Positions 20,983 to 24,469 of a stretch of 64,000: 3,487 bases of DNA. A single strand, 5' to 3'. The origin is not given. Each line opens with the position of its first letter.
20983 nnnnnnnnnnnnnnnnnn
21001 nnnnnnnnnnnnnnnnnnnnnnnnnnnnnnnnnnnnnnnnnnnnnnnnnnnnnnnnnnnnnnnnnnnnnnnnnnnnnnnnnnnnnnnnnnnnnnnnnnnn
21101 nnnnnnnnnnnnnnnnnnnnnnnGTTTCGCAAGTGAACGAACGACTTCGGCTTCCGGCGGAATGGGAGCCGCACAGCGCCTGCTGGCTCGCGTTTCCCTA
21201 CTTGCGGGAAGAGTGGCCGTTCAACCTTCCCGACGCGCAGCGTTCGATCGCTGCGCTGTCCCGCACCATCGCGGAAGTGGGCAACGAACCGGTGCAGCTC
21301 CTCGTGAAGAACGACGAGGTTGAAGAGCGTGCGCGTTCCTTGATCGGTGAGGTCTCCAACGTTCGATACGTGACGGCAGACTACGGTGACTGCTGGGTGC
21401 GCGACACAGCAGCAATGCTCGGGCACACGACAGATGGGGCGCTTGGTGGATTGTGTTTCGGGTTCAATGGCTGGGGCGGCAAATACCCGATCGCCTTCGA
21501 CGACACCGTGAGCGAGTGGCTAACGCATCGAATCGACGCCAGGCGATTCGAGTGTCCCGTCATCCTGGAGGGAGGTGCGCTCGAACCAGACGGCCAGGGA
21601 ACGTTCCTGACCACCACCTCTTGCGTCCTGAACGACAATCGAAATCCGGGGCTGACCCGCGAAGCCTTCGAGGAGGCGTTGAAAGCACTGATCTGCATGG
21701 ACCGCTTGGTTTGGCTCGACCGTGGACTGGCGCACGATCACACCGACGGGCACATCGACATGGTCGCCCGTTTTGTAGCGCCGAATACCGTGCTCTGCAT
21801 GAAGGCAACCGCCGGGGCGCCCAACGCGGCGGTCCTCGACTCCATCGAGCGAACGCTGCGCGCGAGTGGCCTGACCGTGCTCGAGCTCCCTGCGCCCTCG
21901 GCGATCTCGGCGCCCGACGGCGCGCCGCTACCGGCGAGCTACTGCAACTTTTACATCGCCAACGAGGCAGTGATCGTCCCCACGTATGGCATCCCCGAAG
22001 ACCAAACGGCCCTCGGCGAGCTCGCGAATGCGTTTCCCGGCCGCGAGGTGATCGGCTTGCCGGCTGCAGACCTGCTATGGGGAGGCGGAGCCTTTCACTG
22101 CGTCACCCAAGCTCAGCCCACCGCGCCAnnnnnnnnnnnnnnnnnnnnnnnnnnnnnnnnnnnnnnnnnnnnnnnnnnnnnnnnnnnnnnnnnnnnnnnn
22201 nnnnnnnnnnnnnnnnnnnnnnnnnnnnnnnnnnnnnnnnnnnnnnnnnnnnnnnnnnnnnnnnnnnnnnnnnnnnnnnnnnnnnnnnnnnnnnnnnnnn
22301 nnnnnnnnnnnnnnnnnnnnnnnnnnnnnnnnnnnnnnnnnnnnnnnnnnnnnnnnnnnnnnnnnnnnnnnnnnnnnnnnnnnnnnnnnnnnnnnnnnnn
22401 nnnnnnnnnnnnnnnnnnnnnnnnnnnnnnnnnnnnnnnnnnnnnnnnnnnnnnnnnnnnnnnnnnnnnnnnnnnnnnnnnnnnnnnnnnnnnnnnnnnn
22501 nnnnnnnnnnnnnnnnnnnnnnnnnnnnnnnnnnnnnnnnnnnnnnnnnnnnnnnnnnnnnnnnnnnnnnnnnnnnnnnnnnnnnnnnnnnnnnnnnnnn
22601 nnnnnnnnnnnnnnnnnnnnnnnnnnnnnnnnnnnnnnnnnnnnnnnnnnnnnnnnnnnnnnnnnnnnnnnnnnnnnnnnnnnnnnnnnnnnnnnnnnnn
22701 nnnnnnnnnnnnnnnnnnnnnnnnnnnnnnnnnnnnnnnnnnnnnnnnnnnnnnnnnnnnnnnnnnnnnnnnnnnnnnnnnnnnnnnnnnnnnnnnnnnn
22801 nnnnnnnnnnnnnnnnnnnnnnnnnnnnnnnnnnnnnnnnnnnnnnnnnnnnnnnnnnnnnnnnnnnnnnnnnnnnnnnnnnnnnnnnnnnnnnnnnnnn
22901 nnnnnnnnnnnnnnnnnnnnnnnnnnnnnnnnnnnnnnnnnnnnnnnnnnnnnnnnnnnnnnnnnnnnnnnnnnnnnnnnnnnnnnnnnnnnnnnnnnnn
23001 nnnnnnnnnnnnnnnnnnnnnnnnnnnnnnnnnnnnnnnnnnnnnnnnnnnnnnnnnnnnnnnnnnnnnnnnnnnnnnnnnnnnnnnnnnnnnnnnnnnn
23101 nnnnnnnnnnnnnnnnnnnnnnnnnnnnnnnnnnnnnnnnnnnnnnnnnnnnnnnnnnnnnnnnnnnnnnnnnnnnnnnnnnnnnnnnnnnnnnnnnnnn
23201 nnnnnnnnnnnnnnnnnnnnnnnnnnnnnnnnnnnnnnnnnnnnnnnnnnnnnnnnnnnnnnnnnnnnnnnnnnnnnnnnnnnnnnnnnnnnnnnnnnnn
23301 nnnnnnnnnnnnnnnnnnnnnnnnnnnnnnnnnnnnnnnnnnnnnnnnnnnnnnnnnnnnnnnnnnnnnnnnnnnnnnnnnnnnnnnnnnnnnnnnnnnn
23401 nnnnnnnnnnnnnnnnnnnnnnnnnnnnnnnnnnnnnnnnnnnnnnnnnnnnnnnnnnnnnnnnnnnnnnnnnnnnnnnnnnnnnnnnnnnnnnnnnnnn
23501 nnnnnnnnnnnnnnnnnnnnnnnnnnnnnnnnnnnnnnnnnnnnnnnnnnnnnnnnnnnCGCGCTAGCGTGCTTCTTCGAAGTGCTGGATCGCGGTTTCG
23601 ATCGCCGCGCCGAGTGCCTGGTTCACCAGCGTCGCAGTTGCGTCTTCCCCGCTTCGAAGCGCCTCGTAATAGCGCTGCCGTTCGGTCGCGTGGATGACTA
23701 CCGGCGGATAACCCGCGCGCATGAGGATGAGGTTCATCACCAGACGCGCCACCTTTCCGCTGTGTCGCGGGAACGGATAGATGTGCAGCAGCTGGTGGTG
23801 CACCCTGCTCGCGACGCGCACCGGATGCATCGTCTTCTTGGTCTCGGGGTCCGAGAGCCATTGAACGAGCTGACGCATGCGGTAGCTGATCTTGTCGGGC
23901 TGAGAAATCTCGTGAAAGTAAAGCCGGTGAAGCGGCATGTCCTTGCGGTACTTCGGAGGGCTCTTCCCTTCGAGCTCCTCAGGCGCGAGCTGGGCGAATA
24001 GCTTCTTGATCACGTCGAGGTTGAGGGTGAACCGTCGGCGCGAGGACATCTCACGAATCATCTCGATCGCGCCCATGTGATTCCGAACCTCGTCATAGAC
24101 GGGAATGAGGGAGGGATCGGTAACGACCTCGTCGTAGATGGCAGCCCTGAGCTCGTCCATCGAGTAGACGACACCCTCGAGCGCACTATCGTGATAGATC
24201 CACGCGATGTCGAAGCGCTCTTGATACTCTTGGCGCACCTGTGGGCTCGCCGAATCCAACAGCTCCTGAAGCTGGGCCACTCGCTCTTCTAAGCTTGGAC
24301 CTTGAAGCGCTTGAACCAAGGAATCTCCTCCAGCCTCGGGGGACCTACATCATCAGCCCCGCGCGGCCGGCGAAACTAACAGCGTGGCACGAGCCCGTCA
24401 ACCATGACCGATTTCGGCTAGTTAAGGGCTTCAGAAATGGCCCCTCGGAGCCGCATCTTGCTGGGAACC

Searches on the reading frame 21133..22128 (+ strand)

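Call 59: search_protein_families(library=pfam, proteins=[window:21133-22128:+], max_evalue=0.00001)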
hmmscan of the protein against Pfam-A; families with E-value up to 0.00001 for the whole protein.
window:21133-22128:+ (332 aa): 1 family
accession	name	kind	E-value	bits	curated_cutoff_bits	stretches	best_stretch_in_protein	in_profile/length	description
PF04371.20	PAD_porph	-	4.7e-101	338.6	25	1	6-329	1-321/321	Porphyromonas-type peptidyl-arginine deiminase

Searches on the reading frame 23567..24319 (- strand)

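Call 59: search_protein_families(library=pfam, proteins=[window:23567-24319:-], max_evalue=0.00001)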
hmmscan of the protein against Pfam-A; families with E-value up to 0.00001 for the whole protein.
window:23567-24319:- (251 aa): 1 family
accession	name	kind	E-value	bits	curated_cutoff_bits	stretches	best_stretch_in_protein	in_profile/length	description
PF02661.23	Fic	-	3.6e-11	44.2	24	1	99-199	2-93/93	Fic/DOC family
